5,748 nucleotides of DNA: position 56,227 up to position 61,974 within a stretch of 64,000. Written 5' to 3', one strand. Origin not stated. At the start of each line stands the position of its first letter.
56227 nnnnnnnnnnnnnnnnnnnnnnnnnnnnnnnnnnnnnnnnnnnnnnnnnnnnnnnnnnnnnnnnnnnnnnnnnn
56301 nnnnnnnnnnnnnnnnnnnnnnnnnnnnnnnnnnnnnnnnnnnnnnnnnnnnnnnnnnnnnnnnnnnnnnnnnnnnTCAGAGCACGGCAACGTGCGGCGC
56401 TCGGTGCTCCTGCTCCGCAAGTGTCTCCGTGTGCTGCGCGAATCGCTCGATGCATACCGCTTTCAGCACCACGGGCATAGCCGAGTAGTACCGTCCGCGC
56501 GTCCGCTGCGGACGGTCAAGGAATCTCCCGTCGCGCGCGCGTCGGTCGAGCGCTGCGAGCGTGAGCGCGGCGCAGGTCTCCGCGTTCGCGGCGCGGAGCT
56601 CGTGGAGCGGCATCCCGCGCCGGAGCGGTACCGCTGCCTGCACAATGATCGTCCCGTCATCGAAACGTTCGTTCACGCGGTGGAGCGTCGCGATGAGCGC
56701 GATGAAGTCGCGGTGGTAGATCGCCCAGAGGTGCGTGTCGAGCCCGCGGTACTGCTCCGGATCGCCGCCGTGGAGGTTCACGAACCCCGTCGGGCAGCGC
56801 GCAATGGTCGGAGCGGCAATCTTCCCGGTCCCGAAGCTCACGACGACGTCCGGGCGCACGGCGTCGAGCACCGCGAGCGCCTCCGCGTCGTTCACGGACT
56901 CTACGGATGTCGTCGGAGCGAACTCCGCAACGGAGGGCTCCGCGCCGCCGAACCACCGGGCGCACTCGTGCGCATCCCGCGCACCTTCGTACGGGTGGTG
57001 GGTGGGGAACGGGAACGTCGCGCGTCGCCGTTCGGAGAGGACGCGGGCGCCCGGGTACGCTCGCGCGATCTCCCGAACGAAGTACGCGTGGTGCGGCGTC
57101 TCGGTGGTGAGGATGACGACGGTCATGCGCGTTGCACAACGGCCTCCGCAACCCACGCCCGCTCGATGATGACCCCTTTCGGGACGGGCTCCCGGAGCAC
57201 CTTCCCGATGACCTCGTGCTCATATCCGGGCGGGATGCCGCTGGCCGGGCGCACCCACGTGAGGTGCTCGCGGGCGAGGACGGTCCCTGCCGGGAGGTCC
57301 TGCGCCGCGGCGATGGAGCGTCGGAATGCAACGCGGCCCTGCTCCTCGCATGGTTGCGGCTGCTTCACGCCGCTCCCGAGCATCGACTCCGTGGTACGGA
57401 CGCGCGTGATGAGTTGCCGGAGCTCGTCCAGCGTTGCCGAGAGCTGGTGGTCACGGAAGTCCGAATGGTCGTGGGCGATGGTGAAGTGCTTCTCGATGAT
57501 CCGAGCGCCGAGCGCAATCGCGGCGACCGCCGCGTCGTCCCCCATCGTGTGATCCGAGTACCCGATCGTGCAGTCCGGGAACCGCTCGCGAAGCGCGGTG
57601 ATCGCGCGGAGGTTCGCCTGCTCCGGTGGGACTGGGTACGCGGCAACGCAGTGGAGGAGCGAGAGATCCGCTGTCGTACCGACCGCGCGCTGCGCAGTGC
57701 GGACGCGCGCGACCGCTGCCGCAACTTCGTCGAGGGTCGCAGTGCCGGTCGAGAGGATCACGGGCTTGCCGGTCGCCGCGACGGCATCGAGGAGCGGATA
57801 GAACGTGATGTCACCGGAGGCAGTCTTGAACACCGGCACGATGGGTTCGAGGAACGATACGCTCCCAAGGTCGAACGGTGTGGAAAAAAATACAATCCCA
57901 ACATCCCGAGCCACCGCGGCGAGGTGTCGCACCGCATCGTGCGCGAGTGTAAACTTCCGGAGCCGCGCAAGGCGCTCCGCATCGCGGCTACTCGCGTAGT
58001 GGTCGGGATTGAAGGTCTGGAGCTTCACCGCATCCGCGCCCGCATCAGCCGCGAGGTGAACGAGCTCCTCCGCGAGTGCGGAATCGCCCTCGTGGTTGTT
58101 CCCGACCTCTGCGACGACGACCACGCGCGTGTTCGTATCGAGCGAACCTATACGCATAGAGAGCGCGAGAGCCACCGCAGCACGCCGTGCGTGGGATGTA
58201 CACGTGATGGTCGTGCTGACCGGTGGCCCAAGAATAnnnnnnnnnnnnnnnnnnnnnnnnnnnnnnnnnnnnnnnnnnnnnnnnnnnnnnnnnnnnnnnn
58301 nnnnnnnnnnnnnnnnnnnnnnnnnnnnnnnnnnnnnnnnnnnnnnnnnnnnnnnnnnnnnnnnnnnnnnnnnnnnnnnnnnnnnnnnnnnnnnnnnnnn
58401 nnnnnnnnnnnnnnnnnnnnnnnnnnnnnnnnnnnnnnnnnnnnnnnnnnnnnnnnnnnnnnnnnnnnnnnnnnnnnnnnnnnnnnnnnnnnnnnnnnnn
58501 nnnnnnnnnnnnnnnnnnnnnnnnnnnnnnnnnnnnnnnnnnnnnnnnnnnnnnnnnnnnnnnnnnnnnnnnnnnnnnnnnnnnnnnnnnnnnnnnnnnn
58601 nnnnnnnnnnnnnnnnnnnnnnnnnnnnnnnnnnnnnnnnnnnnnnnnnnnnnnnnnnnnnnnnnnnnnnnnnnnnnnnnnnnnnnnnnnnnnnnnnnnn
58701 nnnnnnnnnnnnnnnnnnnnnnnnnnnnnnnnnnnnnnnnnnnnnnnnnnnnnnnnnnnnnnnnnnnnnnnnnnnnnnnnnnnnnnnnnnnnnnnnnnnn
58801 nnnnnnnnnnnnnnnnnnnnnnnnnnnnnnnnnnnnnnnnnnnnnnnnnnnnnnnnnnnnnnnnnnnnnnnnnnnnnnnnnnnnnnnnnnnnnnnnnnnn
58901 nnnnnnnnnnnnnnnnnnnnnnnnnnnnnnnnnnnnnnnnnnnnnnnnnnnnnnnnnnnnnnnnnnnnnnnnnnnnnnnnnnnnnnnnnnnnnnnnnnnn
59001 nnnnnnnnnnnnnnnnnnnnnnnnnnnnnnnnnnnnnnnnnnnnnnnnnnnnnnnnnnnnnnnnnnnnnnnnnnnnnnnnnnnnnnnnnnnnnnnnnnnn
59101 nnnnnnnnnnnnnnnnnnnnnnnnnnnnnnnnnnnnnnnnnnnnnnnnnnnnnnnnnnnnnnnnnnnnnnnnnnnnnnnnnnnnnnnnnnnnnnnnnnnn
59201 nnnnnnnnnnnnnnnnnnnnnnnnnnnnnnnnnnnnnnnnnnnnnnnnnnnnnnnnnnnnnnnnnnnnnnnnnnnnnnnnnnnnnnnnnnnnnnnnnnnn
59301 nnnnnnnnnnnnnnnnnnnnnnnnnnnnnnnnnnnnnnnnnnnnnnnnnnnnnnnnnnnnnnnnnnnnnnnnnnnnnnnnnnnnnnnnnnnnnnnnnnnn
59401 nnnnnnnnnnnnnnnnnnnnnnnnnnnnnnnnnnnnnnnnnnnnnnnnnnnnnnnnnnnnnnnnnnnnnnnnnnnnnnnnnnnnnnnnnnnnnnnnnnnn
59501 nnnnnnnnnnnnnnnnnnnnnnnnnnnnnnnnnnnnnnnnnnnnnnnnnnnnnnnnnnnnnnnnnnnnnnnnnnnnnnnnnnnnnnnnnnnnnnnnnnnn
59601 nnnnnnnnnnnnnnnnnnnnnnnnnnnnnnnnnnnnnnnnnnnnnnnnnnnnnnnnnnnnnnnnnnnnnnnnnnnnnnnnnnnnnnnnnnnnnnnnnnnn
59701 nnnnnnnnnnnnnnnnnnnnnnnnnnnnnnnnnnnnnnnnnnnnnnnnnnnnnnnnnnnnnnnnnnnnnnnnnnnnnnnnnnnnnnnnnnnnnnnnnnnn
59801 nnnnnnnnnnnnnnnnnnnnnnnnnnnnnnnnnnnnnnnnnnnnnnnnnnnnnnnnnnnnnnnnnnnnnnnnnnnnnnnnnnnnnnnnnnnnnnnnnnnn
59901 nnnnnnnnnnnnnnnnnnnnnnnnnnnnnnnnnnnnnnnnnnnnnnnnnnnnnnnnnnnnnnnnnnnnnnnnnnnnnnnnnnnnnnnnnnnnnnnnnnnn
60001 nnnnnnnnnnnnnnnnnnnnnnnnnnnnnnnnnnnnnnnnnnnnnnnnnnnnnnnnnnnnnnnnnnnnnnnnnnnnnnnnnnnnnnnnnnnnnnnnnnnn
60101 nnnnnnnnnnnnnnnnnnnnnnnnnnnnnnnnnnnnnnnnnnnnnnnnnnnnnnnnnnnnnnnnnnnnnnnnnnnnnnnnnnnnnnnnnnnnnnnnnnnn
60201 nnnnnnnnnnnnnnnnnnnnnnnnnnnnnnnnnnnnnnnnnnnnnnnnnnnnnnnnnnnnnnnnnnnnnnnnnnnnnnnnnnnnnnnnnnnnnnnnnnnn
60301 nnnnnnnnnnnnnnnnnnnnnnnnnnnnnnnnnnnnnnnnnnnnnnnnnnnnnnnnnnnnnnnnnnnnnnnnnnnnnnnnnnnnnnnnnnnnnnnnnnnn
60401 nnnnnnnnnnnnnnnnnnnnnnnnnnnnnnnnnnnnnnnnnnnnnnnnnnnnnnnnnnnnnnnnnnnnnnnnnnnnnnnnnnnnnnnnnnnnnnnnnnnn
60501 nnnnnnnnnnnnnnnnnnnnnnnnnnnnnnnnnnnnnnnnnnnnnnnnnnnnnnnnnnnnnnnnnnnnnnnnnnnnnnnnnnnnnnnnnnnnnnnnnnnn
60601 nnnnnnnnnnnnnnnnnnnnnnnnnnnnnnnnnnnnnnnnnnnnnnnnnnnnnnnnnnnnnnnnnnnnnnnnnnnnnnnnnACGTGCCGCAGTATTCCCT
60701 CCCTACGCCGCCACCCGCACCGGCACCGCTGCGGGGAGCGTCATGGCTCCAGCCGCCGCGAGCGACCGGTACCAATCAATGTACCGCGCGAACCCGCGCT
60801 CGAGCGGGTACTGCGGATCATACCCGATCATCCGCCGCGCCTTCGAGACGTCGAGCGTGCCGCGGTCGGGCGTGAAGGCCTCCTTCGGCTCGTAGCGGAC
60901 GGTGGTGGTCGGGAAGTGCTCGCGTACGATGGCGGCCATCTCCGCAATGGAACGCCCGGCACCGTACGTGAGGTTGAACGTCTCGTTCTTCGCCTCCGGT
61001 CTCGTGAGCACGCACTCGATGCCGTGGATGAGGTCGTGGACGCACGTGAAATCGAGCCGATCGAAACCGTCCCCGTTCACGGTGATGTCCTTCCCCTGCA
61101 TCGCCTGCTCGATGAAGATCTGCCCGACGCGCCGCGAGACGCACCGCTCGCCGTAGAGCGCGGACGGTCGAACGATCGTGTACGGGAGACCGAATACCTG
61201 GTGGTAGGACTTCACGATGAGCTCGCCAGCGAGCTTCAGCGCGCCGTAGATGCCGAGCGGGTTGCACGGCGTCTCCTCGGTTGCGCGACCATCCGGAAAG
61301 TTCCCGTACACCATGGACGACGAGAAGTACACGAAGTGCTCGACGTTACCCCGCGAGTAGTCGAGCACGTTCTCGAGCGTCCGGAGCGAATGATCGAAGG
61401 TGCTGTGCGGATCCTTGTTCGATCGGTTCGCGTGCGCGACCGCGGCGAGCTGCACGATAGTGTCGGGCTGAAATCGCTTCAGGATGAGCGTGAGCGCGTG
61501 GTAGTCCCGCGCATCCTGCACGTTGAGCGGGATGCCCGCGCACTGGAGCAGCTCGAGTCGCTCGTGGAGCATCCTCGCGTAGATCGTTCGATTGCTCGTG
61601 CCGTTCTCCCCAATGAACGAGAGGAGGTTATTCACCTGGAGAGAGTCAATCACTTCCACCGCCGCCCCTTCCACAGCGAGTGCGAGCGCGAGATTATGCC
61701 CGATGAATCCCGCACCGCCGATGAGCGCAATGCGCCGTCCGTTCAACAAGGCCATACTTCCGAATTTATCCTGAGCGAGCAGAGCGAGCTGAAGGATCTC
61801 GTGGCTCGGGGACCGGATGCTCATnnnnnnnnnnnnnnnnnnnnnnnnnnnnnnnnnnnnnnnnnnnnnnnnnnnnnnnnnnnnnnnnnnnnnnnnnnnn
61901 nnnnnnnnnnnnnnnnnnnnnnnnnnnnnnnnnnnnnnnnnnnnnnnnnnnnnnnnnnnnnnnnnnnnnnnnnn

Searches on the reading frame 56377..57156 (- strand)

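Call 39: search_protein_families(library=pfam, proteins=[window:56377-57156:-], max_evalue=0.001)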
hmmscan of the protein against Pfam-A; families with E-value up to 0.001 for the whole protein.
window:56377-57156:- (259 aa): 1 family
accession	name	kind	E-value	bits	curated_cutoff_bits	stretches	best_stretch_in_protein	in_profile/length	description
PF00551.24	Formyl_trans_N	-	3.7e-11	43.5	26.1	1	83-182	61-160/181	Formyl transferase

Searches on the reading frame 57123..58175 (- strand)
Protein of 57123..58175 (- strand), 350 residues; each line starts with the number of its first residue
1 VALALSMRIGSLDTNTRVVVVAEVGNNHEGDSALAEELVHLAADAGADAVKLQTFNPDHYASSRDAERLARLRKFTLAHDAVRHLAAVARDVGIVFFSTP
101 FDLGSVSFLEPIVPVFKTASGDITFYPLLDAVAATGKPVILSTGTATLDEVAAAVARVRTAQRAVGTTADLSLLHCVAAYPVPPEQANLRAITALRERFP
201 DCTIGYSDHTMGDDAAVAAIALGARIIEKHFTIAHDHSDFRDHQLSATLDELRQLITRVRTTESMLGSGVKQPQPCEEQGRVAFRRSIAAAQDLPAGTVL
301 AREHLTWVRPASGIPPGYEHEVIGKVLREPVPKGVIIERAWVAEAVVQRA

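Call 8: search_protein_families(library=pfam, proteins=[window:57123-58175:-], max_evalue=0.001)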
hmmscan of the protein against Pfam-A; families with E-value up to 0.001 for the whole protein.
window:57123-58175:- (350 aa): 2 families
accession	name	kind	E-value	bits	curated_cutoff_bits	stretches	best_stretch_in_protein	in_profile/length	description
PF03102.20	NeuB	-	1.7e-70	237.6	22.1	1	38-271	1-241/241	NeuB family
PF08666.17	SAF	-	1.6e-09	38.6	21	1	285-337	1-57/63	SAF domain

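Call 64: search_protein_families(library=ncbifam, proteins=[window:57123-58175:-], max_evalue=0.00001)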
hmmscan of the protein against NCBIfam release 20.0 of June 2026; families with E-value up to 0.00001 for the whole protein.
window:57123-58175:- (350 aa): 2 families
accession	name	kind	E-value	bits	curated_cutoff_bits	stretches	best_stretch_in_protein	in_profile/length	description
TIGR03569.1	NeuB_NnaB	equivalog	3.3e-87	292.6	399.65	1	19-333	2-325/329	N-acetylneuraminate synthase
TIGR03586.1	PseI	equivalog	2.4e-75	253.7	340.25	1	18-334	2-324/327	pseudaminic acid synthase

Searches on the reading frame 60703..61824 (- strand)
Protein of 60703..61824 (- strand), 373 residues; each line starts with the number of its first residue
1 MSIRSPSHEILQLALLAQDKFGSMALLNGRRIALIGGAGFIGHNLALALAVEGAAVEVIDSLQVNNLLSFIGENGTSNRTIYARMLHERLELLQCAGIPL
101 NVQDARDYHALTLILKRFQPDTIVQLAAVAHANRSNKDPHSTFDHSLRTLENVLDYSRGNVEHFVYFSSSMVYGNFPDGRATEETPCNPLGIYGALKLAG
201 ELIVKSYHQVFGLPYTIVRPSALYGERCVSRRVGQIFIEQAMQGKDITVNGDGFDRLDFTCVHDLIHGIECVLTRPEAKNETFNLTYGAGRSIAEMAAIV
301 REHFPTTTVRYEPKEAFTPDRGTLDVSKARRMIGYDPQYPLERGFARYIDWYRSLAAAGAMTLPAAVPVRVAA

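Call 8: search_protein_families(library=pfam, proteins=[window:60703-61824:-], max_evalue=0.001)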
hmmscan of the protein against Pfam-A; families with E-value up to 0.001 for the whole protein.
window:60703-61824:- (373 aa): 6 families
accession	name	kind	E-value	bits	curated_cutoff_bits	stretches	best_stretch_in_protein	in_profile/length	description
PF01370.27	Epimerase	-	2.3e-41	142.2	20.9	1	33-285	2-239/240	NAD dependent epimerase/dehydratase family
PF16363.11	GDP_Man_Dehyd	-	2.1e-33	116.6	27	1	35-345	3-329/332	GDP-mannose 4,6 dehydratase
PF04321.23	RmlD_sub_bind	-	1.6e-16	60.6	27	1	71-336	6-270/287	RmlD substrate binding domain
PF02719.21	Polysacc_synt_2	-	1.2e-05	25.1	20.2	1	99-257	57-202/293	Polysaccharide biosynthesis protein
PF01073.25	3Beta_HSD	-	7.4e-05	22.3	22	1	34-254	2-210/280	3-beta hydroxysteroid dehydrogenase/isomerase family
PF07993.18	NAD_binding_4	-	0.00024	20.8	20.1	0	121-226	90-210/258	Male sterility protein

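Call 64: search_protein_families(library=ncbifam, proteins=[window:60703-61824:-], max_evalue=0.00001)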
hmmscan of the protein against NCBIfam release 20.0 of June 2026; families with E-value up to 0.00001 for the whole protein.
window:60703-61824:- (373 aa): 16 families
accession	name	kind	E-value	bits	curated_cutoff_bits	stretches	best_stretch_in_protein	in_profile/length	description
TIGR01181.1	dTDP_gluc_dehyt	equivalog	4.2e-36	124.6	365.1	1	34-354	4-313/321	dTDP-glucose 4,6-dehydratase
TIGR01179.1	galE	equivalog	4.6e-24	84.8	262.3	1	32-354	2-327/332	UDP-glucose 4-epimerase GalE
TIGR04180.1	EDH_00030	hypoth_equivalog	1.7e-22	79.9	475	1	35-339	4-296/297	NAD-dependent 4,6-dehydratase LegB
NF007582.0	PRK10217.1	equivalog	1.8e-21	76.6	698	1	30-353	2-332/355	dTDP-glucose 4,6-dehydratase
TIGR02197.1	heptose_epim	equivalog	1.5e-18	67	274.6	1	33-353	2-314/316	ADP-glyceromanno-heptose 6-epimerase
TIGR01214.1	rmlD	equivalog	4.6e-16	58.8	224.05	1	31-254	1-180/285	dTDP-4-dehydrorhamnose reductase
TIGR02622.1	CDP_4_6_dhtase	equivalog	1.4e-15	57.3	278.45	1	28-211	3-172/352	CDP-glucose 4,6-dehydratase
NF007490.0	PRK10084.1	subfamily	2.6e-15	56.3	649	1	97-353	51-335/361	dTDP-glucose 4,6-dehydratase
NF011728.1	PRK15181.1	equivalog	1.3e-13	50.6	760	1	120-353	91-338/348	Vi polysaccharide biosynthesis UDP-N-acetylglucosaminuronic acid C-4 epimerase TviC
NF041015.1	UDPsulfquin_syn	equivalog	1.4e-12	47.3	575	1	31-140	2-110/384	UDP-sulfoquinovose synthase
NF047922.1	GDPFucSynFcl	equivalog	8.5e-12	45.1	500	1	72-353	9-302/308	GDP-L-fucose synthase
NF043036.1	ErythonDh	equivalog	1.2e-09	37.8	325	1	31-208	2-164/321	D-erythronate dehydrogenase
TIGR01472.1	gmd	equivalog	4.4e-09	36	415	1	98-275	56-241/342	GDP-mannose 4,6-dehydratase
TIGR03466.1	HpnA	hypoth_equivalog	2.7e-08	33.1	367.65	0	131-229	74-176/327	hopanoid-associated sugar epimerase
NF007956.0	PRK10675.1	subfamily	4e-08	32.8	394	1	33-206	4-162/338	UDP-glucose 4-epimerase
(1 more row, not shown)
